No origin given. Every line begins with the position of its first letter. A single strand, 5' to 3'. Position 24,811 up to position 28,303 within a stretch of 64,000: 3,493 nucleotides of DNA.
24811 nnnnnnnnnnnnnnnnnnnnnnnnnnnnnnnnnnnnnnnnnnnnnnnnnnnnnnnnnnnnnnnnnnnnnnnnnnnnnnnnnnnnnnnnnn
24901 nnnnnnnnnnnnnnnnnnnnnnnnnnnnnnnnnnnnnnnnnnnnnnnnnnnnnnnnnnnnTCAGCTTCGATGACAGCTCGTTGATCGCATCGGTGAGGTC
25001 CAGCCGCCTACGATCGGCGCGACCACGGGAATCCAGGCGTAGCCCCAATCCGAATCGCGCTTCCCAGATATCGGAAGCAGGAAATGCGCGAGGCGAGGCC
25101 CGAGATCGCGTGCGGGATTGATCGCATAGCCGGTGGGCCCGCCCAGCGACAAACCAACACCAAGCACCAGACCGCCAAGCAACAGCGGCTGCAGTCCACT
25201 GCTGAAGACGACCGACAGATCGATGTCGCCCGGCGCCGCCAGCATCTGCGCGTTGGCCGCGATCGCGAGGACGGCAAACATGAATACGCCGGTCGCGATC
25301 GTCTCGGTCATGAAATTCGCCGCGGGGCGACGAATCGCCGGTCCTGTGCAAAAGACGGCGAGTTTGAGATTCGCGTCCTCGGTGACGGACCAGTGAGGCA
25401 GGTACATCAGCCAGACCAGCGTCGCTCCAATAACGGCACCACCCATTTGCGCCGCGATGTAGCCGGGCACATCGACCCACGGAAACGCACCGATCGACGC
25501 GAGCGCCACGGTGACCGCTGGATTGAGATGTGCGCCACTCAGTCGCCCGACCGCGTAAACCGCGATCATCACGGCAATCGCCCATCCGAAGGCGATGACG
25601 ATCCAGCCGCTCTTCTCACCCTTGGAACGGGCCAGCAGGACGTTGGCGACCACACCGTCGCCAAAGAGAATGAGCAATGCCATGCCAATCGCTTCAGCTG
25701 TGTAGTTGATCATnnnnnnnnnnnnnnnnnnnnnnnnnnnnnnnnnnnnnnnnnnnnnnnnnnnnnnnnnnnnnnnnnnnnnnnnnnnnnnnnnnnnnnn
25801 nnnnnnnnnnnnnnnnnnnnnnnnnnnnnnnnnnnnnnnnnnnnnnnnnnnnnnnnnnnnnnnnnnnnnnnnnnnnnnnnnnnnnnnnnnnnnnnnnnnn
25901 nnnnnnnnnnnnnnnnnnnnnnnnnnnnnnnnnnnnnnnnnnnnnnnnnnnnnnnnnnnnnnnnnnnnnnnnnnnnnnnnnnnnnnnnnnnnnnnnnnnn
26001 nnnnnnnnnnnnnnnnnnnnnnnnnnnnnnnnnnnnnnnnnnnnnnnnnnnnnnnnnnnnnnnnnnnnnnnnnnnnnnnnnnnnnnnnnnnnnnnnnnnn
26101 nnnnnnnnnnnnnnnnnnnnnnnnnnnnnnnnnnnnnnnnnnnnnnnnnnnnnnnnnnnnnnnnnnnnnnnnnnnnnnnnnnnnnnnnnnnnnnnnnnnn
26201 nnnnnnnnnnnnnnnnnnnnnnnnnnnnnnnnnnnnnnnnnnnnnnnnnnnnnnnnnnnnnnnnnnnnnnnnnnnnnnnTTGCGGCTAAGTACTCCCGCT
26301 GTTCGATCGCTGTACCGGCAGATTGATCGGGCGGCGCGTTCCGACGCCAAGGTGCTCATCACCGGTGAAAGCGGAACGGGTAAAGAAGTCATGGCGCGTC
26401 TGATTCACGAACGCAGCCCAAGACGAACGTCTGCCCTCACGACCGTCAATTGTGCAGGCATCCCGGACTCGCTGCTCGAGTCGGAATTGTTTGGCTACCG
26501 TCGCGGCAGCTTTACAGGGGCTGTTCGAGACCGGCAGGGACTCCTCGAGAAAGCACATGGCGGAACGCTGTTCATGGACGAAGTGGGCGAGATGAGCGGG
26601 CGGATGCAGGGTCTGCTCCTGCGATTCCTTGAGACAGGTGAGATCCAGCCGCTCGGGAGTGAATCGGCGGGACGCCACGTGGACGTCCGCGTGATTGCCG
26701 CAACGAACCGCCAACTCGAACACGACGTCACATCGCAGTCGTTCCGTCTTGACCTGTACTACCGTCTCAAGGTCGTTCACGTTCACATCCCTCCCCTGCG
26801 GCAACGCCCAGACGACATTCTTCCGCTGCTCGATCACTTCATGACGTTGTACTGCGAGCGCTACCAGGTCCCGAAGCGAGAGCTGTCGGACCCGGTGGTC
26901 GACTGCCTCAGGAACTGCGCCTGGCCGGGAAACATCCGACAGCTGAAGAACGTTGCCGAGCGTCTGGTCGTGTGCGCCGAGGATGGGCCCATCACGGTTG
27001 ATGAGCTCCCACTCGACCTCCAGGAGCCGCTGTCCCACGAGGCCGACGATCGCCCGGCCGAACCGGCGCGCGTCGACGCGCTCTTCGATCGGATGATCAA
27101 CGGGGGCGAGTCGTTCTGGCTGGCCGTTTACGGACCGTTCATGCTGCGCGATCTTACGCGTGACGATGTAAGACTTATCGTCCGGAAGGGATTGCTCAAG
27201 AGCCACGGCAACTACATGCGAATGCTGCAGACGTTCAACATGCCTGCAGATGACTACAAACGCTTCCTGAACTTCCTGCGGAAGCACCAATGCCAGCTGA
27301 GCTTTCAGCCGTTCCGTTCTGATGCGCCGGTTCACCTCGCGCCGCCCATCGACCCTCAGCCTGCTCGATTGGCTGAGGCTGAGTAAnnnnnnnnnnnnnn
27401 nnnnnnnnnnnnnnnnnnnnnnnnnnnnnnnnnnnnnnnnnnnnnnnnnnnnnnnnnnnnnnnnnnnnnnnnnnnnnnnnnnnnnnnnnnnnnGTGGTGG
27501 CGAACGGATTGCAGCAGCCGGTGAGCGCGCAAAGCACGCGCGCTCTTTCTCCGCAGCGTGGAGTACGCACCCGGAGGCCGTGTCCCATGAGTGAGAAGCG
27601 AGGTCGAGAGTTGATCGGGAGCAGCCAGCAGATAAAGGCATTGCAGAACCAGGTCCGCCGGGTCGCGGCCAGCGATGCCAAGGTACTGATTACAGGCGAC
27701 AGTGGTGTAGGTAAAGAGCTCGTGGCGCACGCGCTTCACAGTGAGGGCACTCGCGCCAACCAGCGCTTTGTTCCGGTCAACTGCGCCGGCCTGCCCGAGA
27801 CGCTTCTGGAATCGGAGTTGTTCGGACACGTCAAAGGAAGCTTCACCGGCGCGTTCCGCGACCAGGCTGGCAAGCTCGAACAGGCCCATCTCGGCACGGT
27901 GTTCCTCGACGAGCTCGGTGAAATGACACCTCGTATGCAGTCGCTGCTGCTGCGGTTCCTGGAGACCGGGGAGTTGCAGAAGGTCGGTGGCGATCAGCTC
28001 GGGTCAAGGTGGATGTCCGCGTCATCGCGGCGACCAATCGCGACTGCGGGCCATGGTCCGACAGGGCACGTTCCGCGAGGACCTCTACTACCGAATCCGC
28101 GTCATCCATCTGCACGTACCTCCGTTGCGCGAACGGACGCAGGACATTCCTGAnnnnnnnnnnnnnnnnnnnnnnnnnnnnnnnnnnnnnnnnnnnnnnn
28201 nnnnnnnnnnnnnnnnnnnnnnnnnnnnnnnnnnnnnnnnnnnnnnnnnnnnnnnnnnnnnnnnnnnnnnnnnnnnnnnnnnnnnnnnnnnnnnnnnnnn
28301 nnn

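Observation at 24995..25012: Abrupt join of an actinobacterial segment to a diderm exosortase locus, truncating a gene on each side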

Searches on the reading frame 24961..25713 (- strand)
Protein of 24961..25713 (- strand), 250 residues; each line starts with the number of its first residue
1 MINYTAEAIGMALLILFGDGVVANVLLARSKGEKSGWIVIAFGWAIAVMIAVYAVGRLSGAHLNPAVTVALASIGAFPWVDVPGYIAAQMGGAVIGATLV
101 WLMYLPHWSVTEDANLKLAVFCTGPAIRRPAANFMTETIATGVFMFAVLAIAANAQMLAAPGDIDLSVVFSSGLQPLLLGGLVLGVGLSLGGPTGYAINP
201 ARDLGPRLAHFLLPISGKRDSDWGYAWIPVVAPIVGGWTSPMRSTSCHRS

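Call 11: find_encoding_contigs(protein=window:24961-25713:-, flank=10000, max_places=6)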
Protein window:24961-25713:- (250 aa): no gene with exactly this product is on record in the collection.

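Call 12: search_protein_families(library=pfam, proteins=[window:24961-25713:-])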
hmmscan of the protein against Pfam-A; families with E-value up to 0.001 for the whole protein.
window:24961-25713:- (250 aa): 1 family
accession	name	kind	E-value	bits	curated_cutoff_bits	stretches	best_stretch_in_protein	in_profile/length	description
PF00230.25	MIP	-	1.2e-36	127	25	1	4-239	11-217/222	Major intrinsic protein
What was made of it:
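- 25003..25713 (-): MIP/GlpF-type aquaporin gene, 237 codons, lacking the last 12 codons and the stop; no frameshift. Pfam MIP E=1.2e-36 (call 12).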

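Call 15: find_related_loci(query=window:25007-25713:-, collection=genome_contigs, flank=10000)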
Query window:25007-25713:- (235 aa) in genome_contigs; peptide patterns used: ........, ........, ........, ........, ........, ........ (x = any residue, [..] = any of these).
599 stretches matched a pattern (row limit reached: there are more); 549 encode a relative of the query (tblastn E <= 1e-3); the best 80 are kept; 80 distinct loci.
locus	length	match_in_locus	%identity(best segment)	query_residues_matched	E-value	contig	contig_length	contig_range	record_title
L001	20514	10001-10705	84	1-235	5e-124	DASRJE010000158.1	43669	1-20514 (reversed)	MAG TPA_asm: Vicinamibacterales bacterium isolate SMAG_U10128 k141_2041278, whole genome shotgun sequence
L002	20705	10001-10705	84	1-235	5e-123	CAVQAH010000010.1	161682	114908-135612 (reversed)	MAG: uncultured Acidobacteriota bacterium isolate MFD05176.bin.2.157 genome assembly, contig: contig_2711, whole genome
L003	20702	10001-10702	82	1-234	8e-117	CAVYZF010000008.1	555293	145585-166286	MAG: uncultured Acidobacteriota bacterium isolate MFD02242.bin.1.226 genome assembly, contig: contig_18859, whole genome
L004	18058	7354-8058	71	1-235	4e-107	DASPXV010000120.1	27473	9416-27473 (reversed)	MAG TPA_asm: Vicinamibacterales bacterium isolate SMAG_U11576 k141_823449, whole genome shotgun sequence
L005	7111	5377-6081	72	1-235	4e-105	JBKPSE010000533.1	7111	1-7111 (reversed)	MAG: Acidobacteriota bacterium isolate GS_EKS_MAG_00030 GS_EKS_000002042871, whole genome shotgun sequence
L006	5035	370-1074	70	1-235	1e-104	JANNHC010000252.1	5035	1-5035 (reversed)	MAG: Acidobacteriota bacterium isolate SOY_6_C_metabat_331 SOY_6_C_k141_655573, whole genome shotgun sequence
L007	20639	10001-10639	75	23-235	4e-103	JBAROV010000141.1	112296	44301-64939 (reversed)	MAG: Vicinamibacterales bacterium isolate MFD13504_ilm_asm_bin1 k127_383023, whole genome shotgun sequence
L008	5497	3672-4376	67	1-235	7e-103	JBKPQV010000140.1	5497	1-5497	MAG: Acidobacteriota bacterium isolate GS_EKS_MAG_00066 GS_EKS_000002526095, whole genome shotgun sequence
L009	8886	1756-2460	66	1-235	6e-101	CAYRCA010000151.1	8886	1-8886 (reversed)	MAG TPA_asm: uncultured Acidobacteriota bacterium isolate SRP217488_co1_71 genome assembly, contig: NODE_6908_length_888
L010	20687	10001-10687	78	7-235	8e-101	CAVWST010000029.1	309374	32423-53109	MAG: uncultured Acidobacteriota bacterium isolate MFD05454.bin.2.212 genome assembly, contig: contig_63345, whole genome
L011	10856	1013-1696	73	1-228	7e-101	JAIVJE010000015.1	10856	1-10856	MAG: Acidobacteria bacterium isolate MAG16 MTG16_10369, whole genome shotgun sequence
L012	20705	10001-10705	85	1-235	6e-100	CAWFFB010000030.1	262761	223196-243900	MAG: uncultured Acidobacteriota bacterium isolate MFD05567.bin.1.208 genome assembly, contig: contig_732, whole genome s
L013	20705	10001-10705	71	1-235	8e-100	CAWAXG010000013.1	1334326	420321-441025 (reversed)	MAG: uncultured Acidobacteriota bacterium isolate MFD05567.bin.1.264 genome assembly, contig: contig_14896, whole genome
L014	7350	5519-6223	66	1-234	8e-99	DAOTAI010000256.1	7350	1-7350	MAG TPA_asm: Acidobacteriota bacterium isolate AMR_MDS_2037 NODE_8594_length_7350_cov_4.315284, whole genome shotgun seq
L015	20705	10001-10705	70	1-235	8e-97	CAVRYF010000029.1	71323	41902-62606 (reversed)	MAG: uncultured Acidobacteriota bacterium isolate MFD02242.bin.2.257 genome assembly, contig: contig_7599, whole genome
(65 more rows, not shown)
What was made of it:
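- The best aquaporin hits are Vicinamibacterales/Acidobacteriota MAGs at 82-85% identity (call 15).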

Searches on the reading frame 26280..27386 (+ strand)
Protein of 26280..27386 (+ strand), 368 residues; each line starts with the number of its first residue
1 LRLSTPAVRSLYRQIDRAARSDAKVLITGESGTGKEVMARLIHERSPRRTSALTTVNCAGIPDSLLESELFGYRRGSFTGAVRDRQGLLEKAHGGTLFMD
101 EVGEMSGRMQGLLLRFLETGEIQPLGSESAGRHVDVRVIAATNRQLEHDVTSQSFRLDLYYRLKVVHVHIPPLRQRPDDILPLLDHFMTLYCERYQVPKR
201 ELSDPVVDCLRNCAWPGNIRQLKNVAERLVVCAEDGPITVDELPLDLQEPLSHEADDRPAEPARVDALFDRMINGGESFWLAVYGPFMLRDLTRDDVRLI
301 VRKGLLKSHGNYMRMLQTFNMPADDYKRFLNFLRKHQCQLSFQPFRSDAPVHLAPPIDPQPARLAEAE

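Call 12: search_protein_families(library=pfam, proteins=[window:26280-27386:+])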
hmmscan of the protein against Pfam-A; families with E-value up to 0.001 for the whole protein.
window:26280-27386:+ (368 aa): 7 families
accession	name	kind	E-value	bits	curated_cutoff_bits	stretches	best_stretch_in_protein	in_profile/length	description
PF00158.32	Sigma54_activat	-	2.4e-64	216.5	20.2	1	5-168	5-167/168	Sigma-54 interaction domain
PF25601.1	AAA_lid_14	-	2.3e-22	79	27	1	174-255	1-82/87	AAA+ ATPase lid domain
PF14532.12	Sigma54_activ_2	-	3.5e-20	73.1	25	1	5-173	4-138/138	Sigma-54 interaction domain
PF07728.20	AAA_5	-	2.1e-07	31.5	22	1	25-154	2-134/139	AAA domain (dynein-related subfamily)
PF01078.27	Mg_chelatase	-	7.7e-06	25.9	20.3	0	80-143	93-157/207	Magnesium chelatase, subunit ChlI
PF00004.35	AAA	-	0.00028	21.8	21.2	1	25-145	1-111/131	ATPase family associated with various cellular activities (AAA)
PF13191.12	AAA_16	-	0.00059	20.8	32.6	0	8-93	9-103/167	AAA ATPase domain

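Call 42: find_homologous_proteins(query=window:26280-27386:+, max_evalue=1e-60)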
Query window:26280-27386:+ (368 aa): 7682 proteins with E <= 1e-60 among 8000 candidates; the best 120 are listed.
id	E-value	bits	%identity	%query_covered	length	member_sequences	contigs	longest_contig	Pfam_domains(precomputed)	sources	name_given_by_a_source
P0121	1.3e-231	786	94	99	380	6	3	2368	PF00158.33,PF25601.2,PF14532.13,PF07728.21,PF01078.28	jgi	jgi:transcriptional regulator with PAS, ATPase and Fis domain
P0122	3.2e-214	729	88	99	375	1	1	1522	PF00158.33,PF25601.2,PF14532.13,PF07728.21,PF01078.28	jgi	jgi:transcriptional regulator with PAS, ATPase and Fis domain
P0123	6.9e-213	725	87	99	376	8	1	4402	PF00158.33,PF25601.2,PF14532.13,PF07728.21,PF01078.28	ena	-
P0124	1.4e-212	724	87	99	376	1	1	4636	PF00158.33,PF25601.2,PF14532.13,PF07728.21,PF01078.28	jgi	jgi:transcriptional regulator with PAS, ATPase and Fis domain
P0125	2.9e-212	723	87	99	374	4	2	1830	PF00158.33,PF25601.2,PF14532.13,PF07728.21,PF01078.28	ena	-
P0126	6.1e-211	718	86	99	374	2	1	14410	PF00158.33,PF25601.2,PF14532.13,PF07728.21,PF01078.28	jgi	jgi:transcriptional regulator with PAS, ATPase and Fis domain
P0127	6.3e-210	715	85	100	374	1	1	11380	PF00158.33,PF25601.2,PF14532.13,PF07728.21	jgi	-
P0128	9.3e-206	701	85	99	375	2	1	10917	PF00158.33,PF25601.2,PF14532.13,PF07728.21,PF01078.28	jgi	jgi:transcriptional regulator with PAS, ATPase and Fis domain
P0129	4.4e-205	699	84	99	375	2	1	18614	PF00158.33,PF25601.2,PF14532.13,PF07728.21,PF01078.28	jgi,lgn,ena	jgi:transcriptional regulator with PAS, ATPase and Fis domain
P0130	4.6e-205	699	85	99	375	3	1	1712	PF00158.33,PF25601.2,PF14532.13,PF07728.21,PF01078.28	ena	-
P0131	5.3e-205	699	85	99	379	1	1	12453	PF00158.33,PF25601.2,PF14532.13,PF07728.21,PF01078.28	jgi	jgi:transcriptional regulator with PAS, ATPase and Fis domain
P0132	1.7e-201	687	83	99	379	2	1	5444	PF00158.33,PF25601.2,PF14532.13,PF07728.21,PF01078.28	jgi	jgi:transcriptional regulator with PAS, ATPase and Fis domain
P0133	5.0e-200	682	84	99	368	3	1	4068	PF00158.33,PF25601.2,PF14532.13,PF07728.21,PF01078.28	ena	-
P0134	2.1e-198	677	83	99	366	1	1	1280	PF00158.33,PF25601.2,PF14532.13,PF07728.21,PF01078.28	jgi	-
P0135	6.0e-198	676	81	99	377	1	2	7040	PF00158.33,PF25601.2,PF00004.36,PF14532.13,PF07728.21,PF01078.28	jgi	jgi:DNA-binding NtrC family response regulator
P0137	4.1e-194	663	80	99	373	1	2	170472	PF00158.33,PF25601.2,PF14532.13,PF07728.21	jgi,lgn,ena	-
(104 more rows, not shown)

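Call 43: find_encoding_contigs(protein=P0129, flank=10000, max_places=2)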
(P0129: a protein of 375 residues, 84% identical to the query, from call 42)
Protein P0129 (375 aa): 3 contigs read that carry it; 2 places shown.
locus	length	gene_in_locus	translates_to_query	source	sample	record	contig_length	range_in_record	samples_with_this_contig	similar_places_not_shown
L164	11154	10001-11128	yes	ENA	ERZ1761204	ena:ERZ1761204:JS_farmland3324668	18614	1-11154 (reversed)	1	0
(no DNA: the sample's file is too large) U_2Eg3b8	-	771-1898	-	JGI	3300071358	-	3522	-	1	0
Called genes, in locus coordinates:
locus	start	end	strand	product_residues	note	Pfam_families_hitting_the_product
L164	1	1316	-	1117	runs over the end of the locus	PF13620:CarboxypepD_reg, PF13715:CarbopepD_reg_2, PF17210:SdrD_B (weak), PF25183:OMP_b-brl_4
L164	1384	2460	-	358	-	PF00005:ABC_tran, PF13304:AAA_21 (faint), PF03459:TOBE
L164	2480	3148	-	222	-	PF00528:BPD_transp_1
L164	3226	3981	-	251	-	PF13531:SBP_bac_11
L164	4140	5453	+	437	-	PF07995:GSDH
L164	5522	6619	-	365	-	-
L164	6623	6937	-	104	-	-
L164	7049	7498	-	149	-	-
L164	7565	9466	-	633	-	PF04389:Peptidase_M28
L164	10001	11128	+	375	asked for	PF00158:Sigma54_activat, PF14532:Sigma54_activ_2, PF01078:Mg_chelatase (faint), PF07728:AAA_5 (weak), PF25601:AAA_lid_14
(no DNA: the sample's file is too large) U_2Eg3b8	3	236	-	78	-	?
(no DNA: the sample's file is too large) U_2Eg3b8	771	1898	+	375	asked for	PF00158:Sigma54_activat, PF14532:Sigma54_activ_2, PF01078:Mg_chelatase (faint), PF07728:AAA_5 (weak), PF25601:AAA_lid_14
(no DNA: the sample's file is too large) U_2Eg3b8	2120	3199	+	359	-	PF00158:Sigma54_activat, PF01078:Mg_chelatase (faint), PF13191:AAA_16 (weak), PF14532:Sigma54_activ_2, PF00004:AAA (weak), PF07724:AAA_2 (weak), PF25601:AAA_lid_14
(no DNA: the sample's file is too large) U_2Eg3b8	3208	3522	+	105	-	?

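Call 44: find_encoding_contigs(protein=P0137, flank=10000, max_places=2)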
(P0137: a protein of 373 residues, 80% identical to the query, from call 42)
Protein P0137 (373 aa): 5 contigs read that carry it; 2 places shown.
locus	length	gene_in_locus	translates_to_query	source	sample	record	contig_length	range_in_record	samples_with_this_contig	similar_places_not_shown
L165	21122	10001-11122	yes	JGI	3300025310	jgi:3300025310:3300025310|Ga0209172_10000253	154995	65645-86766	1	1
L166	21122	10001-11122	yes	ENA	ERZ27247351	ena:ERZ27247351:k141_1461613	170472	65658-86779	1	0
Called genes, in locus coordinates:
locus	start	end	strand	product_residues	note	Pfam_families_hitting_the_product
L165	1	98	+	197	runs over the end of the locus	-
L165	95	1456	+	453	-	PF12729:4HB_MCP_1 (weak), PF07730:HisKA_3, PF02518:HATPase_c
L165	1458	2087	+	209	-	PF00072:Response_reg, PF00196:GerE, PF08281:Sigma70_r4_2 (weak)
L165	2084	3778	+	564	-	PF01839:FG-GAP (faint), PF13517:FG-GAP_3, PF07593:UnbV_ASPIC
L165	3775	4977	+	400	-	PF19649:DUF6152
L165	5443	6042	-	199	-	PF13505:OMP_b-brl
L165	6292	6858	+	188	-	PF05163:DinB, PF12867:DinB_2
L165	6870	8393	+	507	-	PF07995:GSDH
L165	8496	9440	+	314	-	-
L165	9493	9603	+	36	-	-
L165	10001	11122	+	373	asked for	PF00158:Sigma54_activat, PF14532:Sigma54_activ_2, PF07728:AAA_5 (weak), PF25601:AAA_lid_14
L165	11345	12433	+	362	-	PF00158:Sigma54_activat, PF01078:Mg_chelatase (faint), PF13191:AAA_16 (weak), PF14532:Sigma54_activ_2, PF07724:AAA_2 (weak), PF07728:AAA_5 (faint), PF00004:AAA (weak), PF25601:AAA_lid_14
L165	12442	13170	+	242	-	-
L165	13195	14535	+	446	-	-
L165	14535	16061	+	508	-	PF02706:Wzz (weak), PF13807:GNVR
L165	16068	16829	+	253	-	PF09140:MipZ (weak), PF10609:ParA, PF01656:CbiA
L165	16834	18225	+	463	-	PF13727:CoA_binding_3, PF02397:Bac_transf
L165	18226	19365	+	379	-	PF13439:Glyco_transf_4, PF13477:Glyco_trans_4_2 (weak), PF13579:Glyco_trans_4_4, PF00534:Glycos_transf_1, PF13692:Glyco_trans_1_4, PF13524:Glyco_trans_1_2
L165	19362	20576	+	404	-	PF13439:Glyco_transf_4, PF13579:Glyco_trans_4_4, PF20706:GT4-conflict (weak), PF00534:Glycos_transf_1, PF13692:Glyco_trans_1_4, PF13524:Glyco_trans_1_2 (weak)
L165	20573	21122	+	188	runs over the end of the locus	PF00132:Hexapep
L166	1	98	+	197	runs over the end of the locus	-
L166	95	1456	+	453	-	PF12729:4HB_MCP_1 (weak), PF07730:HisKA_3, PF02518:HATPase_c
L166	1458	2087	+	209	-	PF00072:Response_reg, PF00196:GerE, PF08281:Sigma70_r4_2 (weak)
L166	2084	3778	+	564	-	PF01839:FG-GAP (faint), PF13517:FG-GAP_3, PF07593:UnbV_ASPIC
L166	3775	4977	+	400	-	PF19649:DUF6152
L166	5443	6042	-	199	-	PF13505:OMP_b-brl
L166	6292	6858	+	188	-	PF05163:DinB, PF12867:DinB_2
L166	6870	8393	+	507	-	PF07995:GSDH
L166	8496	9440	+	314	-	-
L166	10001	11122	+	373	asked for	PF00158:Sigma54_activat, PF14532:Sigma54_activ_2, PF07728:AAA_5 (weak), PF25601:AAA_lid_14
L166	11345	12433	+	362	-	PF00158:Sigma54_activat, PF01078:Mg_chelatase (faint), PF13191:AAA_16 (weak), PF14532:Sigma54_activ_2, PF07724:AAA_2 (weak), PF07728:AAA_5 (faint), PF00004:AAA (weak), PF25601:AAA_lid_14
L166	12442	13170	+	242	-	-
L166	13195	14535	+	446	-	-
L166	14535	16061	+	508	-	PF02706:Wzz (weak), PF13807:GNVR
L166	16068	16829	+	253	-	PF09140:MipZ (weak), PF10609:ParA, PF01656:CbiA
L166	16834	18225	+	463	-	PF13727:CoA_binding_3, PF02397:Bac_transf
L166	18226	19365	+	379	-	PF13439:Glyco_transf_4, PF13477:Glyco_trans_4_2 (weak), PF13579:Glyco_trans_4_4, PF00534:Glycos_transf_1, PF13692:Glyco_trans_1_4, PF13524:Glyco_trans_1_2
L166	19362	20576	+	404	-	PF13439:Glyco_transf_4, PF13579:Glyco_trans_4_4, PF20706:GT4-conflict (weak), PF00534:Glycos_transf_1, PF13692:Glyco_trans_1_4, PF13524:Glyco_trans_1_2 (weak)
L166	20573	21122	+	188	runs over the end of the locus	PF00132:Hexapep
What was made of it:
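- On Inter-genome chimeric contig / artefactual join: Right is Vicinamibacterales-like (calls 15, 42, 44).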

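Call 45: find_encoding_contigs(protein=P0126, flank=10000, max_places=2)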
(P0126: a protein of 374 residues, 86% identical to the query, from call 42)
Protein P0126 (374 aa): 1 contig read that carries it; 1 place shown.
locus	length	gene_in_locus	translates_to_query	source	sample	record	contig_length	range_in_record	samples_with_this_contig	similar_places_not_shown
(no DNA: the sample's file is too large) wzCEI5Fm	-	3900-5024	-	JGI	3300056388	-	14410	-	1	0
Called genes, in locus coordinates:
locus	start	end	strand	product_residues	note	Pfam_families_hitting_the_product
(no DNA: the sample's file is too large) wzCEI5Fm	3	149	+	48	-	?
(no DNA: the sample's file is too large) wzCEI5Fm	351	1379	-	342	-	PF00702:Hydrolase, PF12710:HAD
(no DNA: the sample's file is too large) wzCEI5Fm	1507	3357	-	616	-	PF04389:Peptidase_M28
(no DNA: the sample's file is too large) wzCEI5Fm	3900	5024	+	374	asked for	PF00158:Sigma54_activat, PF14532:Sigma54_activ_2, PF01078:Mg_chelatase (faint), PF07728:AAA_5, PF25601:AAA_lid_14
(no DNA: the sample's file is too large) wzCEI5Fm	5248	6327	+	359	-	PF00158:Sigma54_activat, PF01078:Mg_chelatase (faint), PF13191:AAA_16 (weak), PF14532:Sigma54_activ_2, PF00004:AAA (faint), PF07728:AAA_5 (faint), PF25601:AAA_lid_14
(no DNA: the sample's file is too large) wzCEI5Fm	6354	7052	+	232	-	PF02563:Poly_export, PF10531:SLBB, PF22461:SLBB_2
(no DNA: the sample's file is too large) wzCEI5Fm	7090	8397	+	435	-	-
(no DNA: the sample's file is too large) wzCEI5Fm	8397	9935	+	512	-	PF02706:Wzz (weak), PF13807:GNVR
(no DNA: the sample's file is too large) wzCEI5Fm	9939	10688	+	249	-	PF01656:CbiA, PF10609:ParA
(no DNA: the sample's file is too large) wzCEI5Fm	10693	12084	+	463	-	PF13727:CoA_binding_3, PF02397:Bac_transf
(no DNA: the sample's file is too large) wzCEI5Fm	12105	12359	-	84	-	-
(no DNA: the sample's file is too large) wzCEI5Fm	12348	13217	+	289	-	PF13439:Glyco_transf_4, PF00534:Glycos_transf_1, PF13692:Glyco_trans_1_4, PF13524:Glyco_trans_1_2 (weak)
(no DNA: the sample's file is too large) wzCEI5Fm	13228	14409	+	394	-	?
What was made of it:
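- Tried and rejected: A second join between the aquaporin and the EPS locus was considered, because relatives have other genes upstream of the first sigma-54 activator (calls 43-45).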

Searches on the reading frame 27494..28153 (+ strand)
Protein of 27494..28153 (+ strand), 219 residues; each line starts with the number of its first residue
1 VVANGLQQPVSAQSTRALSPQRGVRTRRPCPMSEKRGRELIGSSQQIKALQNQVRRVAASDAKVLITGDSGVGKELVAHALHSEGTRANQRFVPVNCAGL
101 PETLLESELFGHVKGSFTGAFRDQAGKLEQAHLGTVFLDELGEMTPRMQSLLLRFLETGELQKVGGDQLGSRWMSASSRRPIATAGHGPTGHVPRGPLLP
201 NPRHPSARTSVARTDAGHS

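Call 12: search_protein_families(library=pfam, proteins=[window:27494-28153:+])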
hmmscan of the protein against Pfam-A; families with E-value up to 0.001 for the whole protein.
window:27494-28153:+ (219 aa): 7 families
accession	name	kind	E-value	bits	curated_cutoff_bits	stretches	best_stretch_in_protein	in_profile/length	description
PF00158.32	Sigma54_activat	-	4.3e-49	166.9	20.2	1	40-168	1-129/168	Sigma-54 interaction domain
PF14532.12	Sigma54_activ_2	-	2.8e-13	50.7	25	1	41-176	1-106/138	Sigma-54 interaction domain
PF13191.12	AAA_16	-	1.5e-07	32.5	32.6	1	39-142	1-103/167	AAA ATPase domain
PF01078.27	Mg_chelatase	-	5.5e-06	26.4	20.3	0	120-161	94-135/207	Magnesium chelatase, subunit ChlI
PF07724.20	AAA_2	-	3.2e-05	24.5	27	1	62-167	4-110/166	AAA domain (Cdc48 subfamily)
PF07728.20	AAA_5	-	0.00038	20.9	22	1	64-167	2-101/139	AAA domain (dynein-related subfamily)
PF00004.35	AAA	-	0.00047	21.1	21.2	1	64-159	1-95/131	ATPase family associated with various cellular activities (AAA)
